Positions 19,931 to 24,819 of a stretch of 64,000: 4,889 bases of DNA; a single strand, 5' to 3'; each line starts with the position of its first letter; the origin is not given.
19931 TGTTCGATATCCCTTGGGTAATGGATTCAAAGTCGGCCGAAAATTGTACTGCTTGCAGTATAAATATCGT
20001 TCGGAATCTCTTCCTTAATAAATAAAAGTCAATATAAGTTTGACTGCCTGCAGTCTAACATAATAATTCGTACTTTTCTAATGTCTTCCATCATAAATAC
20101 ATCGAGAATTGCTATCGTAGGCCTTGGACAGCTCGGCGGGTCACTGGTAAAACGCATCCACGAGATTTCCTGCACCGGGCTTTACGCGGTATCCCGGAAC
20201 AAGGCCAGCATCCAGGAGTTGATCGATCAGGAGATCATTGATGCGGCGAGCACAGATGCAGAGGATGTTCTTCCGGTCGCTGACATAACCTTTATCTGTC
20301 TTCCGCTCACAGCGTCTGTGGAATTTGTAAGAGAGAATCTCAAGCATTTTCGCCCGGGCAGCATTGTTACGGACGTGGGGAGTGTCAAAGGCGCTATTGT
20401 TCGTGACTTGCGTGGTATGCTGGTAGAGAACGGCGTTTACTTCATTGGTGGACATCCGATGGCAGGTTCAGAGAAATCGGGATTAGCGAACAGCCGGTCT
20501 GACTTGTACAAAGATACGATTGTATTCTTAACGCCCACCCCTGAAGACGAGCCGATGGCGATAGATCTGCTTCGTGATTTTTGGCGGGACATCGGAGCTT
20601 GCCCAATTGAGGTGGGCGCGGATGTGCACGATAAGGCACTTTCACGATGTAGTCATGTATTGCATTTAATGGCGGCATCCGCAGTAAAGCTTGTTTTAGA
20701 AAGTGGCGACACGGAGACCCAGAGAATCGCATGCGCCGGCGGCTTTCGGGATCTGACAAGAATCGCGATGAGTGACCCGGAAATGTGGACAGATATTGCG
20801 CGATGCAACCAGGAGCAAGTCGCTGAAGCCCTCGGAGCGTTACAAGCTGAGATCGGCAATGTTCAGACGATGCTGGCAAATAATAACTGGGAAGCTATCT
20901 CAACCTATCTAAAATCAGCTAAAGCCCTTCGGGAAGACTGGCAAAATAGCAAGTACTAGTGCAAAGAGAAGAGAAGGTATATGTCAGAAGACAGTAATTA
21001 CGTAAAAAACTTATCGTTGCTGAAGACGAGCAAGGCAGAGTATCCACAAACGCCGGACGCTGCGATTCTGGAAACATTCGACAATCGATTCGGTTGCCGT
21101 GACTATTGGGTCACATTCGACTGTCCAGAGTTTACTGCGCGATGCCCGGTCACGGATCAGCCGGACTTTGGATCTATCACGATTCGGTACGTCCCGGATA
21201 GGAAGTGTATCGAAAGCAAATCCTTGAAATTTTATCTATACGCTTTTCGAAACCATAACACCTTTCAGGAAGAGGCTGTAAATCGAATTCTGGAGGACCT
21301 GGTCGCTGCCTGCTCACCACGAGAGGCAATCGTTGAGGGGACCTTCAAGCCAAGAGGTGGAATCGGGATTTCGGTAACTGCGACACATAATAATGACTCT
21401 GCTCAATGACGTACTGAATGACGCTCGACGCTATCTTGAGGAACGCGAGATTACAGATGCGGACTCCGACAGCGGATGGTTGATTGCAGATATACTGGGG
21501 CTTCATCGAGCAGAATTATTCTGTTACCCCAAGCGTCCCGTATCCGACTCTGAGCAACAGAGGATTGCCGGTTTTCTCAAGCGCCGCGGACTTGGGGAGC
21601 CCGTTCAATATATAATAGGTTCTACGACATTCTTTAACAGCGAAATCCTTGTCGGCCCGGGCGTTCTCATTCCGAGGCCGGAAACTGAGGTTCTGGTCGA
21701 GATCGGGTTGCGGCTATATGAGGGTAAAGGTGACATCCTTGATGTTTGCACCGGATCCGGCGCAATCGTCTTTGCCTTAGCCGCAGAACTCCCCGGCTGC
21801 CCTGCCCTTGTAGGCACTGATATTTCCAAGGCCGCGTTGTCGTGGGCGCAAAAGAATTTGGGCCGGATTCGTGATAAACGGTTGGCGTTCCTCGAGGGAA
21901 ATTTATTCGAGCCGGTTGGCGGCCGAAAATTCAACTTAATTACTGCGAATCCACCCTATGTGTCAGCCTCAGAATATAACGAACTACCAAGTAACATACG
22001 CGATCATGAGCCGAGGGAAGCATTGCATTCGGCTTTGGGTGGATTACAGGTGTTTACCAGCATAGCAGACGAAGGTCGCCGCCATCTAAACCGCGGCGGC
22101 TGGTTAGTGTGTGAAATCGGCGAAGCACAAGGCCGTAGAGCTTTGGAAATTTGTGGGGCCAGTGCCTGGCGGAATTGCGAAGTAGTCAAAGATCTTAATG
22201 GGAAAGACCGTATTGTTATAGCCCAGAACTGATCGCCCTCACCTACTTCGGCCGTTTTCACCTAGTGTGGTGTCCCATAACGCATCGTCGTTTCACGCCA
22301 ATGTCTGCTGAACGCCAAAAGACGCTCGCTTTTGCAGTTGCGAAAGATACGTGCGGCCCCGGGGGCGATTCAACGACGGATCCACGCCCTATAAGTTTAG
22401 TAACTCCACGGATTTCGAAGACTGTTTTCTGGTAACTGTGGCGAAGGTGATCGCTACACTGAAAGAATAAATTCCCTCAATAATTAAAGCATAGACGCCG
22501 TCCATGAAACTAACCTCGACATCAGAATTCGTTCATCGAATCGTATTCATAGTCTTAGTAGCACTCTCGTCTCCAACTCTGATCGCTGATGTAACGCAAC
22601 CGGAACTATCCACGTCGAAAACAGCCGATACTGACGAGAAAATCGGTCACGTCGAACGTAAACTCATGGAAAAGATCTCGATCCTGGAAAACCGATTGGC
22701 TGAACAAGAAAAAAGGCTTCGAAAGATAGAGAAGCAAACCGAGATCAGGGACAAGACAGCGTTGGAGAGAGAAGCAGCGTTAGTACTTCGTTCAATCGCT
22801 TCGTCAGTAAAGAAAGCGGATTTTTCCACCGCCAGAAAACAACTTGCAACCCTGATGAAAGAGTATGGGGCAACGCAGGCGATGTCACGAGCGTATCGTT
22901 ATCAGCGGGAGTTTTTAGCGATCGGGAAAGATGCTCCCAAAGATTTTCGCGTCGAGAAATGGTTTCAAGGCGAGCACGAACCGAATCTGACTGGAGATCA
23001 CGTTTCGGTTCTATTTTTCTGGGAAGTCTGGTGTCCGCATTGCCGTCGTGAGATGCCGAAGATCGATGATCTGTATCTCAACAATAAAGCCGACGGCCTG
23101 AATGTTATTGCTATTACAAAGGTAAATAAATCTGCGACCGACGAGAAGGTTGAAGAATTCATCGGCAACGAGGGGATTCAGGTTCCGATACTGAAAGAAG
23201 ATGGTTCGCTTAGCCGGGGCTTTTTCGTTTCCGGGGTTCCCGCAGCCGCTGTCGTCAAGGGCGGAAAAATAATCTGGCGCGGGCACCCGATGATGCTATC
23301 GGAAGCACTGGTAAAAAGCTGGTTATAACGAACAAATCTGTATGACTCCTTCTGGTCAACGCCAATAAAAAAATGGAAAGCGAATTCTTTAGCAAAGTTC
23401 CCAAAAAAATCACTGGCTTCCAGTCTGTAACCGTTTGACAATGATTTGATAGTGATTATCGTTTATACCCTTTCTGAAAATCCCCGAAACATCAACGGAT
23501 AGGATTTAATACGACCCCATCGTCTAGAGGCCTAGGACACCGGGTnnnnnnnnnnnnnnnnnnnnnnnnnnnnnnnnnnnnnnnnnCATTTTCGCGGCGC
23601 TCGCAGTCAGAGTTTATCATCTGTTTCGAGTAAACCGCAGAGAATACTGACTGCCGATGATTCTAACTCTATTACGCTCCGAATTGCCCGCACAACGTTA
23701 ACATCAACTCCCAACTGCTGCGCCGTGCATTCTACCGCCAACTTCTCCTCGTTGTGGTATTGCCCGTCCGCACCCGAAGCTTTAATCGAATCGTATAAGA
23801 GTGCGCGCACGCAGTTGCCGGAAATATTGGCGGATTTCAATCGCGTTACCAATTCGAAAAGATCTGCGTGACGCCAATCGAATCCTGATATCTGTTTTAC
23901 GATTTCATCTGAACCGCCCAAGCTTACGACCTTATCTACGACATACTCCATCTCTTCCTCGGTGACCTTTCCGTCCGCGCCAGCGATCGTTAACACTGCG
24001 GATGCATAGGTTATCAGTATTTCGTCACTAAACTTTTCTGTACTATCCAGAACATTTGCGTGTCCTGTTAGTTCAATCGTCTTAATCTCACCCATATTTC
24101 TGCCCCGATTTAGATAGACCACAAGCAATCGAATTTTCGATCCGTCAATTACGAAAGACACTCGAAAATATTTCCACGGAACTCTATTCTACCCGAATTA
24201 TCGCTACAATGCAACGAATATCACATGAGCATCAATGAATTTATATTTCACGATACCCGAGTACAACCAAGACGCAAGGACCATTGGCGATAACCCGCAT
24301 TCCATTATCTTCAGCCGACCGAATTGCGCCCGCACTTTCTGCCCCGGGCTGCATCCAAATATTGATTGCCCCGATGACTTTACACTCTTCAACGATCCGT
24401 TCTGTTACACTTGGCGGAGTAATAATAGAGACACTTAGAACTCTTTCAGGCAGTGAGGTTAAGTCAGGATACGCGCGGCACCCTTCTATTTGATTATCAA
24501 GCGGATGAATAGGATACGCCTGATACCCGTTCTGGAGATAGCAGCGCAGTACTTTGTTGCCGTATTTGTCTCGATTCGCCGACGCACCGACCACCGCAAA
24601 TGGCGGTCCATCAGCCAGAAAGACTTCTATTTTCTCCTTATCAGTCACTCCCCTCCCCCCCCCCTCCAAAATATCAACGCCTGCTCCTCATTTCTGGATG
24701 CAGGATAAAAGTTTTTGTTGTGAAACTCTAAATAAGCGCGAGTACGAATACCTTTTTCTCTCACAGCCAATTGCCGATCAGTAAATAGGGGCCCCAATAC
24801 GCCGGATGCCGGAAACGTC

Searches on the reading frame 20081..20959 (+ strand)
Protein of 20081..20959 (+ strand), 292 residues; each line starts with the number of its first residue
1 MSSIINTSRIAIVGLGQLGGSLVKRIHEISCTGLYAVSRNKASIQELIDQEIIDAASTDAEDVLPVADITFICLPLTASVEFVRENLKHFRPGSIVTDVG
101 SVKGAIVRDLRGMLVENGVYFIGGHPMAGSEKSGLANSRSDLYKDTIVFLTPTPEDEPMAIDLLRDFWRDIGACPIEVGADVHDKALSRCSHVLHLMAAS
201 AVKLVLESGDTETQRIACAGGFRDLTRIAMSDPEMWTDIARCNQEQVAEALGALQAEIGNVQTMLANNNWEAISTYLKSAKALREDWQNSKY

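Call 7: search_protein_families(library=pfam, proteins=[window:20081-20959:+], max_evalue=0.001)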
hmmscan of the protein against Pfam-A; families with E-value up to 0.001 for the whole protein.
window:20081-20959:+ (292 aa): 5 families
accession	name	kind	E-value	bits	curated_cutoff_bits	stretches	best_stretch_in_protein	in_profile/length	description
PF02153.23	PDH_N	-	3.4e-29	101.8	26.5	1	34-173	14-150/154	Prephenate dehydrogenase, nucleotide-binding domain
PF20463.3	PDH_C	-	1.5e-19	70.6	22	1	181-278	3-101/102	Prephenate dehydrogenase, dimerization domain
PF03446.21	NAD_binding_2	-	1.5e-10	41.8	21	1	9-132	1-124/161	NAD binding domain of 6-phosphogluconate dehydrogenase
PF03807.23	F420_oxidored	-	3.6e-07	31.1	21.6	1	9-99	1-91/94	NADP oxidoreductase coenzyme F420-dependent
PF02826.25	2-Hacid_dh_C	-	1.7e-05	24.7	25.1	1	5-100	34-127/178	D-isomer specific 2-hydroxyacid dehydrogenase, NAD binding domain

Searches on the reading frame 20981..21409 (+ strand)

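Call 55: search_protein_families(library=pfam, proteins=[window:20981-21409:+], max_evalue=0.01)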
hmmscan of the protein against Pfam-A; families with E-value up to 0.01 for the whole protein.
window:20981-21409:+ (142 aa): 2 families
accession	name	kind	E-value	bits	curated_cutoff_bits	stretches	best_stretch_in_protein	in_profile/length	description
PF14489.11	QueF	-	5.2e-31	107.1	27.3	1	61-138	1-78/81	QueF-like protein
PF14819.11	QueF_N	-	4.1e-05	24.4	25.6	1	37-113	31-104/111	Nitrile reductase, 7-cyano-7-deazaguanine-reductase N-term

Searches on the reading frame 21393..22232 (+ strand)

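Call 7: search_protein_families(library=pfam, proteins=[window:21393-22232:+], max_evalue=0.001)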
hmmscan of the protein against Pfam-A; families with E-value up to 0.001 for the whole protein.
window:21393-22232:+ (279 aa): 7 families
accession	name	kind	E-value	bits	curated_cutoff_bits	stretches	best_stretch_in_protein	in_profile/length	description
PF17827.6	PrmC_N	-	4.3e-18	66.1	23.4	1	6-76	1-71/71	PrmC N-terminal domain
PF05175.20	MTS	-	4.1e-10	40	23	1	111-194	31-113/170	Methyltransferase small domain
PF13649.12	Methyltransf_25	-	1.3e-06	29.4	27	1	115-191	1-78/97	Methyltransferase domain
PF13847.12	Methyltransf_31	-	1.6e-06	28.3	27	1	114-186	6-81/145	Methyltransferase domain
PF08242.18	Methyltransf_12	-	6.9e-06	27.2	30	1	116-186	1-72/98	Methyltransferase domain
PF06325.19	PrmA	-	0.00011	22.2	22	1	110-186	160-233/296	Ribosomal protein L11 methyltransferase (PrmA)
PF01209.24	Ubie_methyltran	-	0.00042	20.2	20.1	1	114-170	50-106/233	ubiE/COQ5 methyltransferase family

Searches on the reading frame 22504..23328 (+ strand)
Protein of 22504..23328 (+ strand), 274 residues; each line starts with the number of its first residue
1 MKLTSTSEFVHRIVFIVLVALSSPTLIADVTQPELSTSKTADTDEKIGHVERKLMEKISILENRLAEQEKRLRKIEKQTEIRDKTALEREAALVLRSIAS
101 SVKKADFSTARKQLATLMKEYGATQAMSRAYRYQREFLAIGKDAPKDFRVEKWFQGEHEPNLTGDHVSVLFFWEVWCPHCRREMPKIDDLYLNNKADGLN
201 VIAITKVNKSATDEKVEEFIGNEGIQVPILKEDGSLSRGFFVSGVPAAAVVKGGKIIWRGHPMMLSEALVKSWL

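Call 7: search_protein_families(library=pfam, proteins=[window:22504-23328:+], max_evalue=0.001)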
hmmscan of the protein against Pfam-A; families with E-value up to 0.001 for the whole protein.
window:22504-23328:+ (274 aa): 4 families
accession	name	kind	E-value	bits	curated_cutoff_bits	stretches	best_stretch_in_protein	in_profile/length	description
PF00578.27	AhpC-TSA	-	3.8e-12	46.7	26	1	141-243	2-101/124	AhpC/TSA family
PF08534.16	Redoxin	-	4.4e-10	40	26.6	1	165-230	28-91/148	Redoxin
PF13905.12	Thioredoxin_8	-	5.1e-07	30.4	27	1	167-252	3-89/94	Thioredoxin-like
PF00085.26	Thioredoxin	-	0.00073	20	23.5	0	165-218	18-67/103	Thioredoxin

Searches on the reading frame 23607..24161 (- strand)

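Call 7: search_protein_families(library=pfam, proteins=[window:23607-24161:-], max_evalue=0.001)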
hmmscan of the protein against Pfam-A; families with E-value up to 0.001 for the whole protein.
window:23607-24161:- (184 aa): 2 families
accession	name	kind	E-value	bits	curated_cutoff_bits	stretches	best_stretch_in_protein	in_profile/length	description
PF05099.18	TerB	-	7.6e-08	33.1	24.4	1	53-160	5-116/118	Tellurite resistance protein TerB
PF04391.17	DUF533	-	0.00059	19.9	29.6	0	54-85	75-106/178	Protein of unknown function (DUF533)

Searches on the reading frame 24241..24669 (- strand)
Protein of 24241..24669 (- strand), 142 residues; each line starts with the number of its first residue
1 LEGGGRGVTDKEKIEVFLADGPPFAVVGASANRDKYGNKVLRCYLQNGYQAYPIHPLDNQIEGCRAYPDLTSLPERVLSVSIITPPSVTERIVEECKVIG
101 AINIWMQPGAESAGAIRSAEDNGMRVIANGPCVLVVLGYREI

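Call 7: search_protein_families(library=pfam, proteins=[window:24241-24669:-], max_evalue=0.001)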
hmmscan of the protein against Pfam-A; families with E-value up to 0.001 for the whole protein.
window:24241-24669:- (142 aa): 1 family
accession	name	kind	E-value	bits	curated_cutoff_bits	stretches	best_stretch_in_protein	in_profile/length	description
PF13380.12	CoA_binding_2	-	1.5e-31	109.7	22.8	1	24-135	3-113/116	CoA binding domain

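Call 56: search_protein_families(library=ncbifam, proteins=[window:24241-24669:-], max_evalue=0.1)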
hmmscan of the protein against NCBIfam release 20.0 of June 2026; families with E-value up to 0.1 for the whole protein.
window:24241-24669:- (142 aa): 4 families
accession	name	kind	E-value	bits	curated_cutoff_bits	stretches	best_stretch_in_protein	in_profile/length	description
TIGR02717.1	AcCoA-syn-alpha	equivalog_domain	1e-11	44.2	567.15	1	24-98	10-86/447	acetate--CoA ligase alpha subunit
NF045494.1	AcCoALig_Archglob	equivalog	2.9e-10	39.2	1200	1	20-98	223-303/665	acetate--CoA ligase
NF045492.1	HydPropCoALig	equivalog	2.4e-09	36.1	1300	1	10-122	244-358/700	3-hydroxypropionate--CoA ligase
NF045493.1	HydDutCoALig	equivalog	0.0016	17.1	1300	1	24-97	12-86/698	4-hydroxybutyrate--CoA ligase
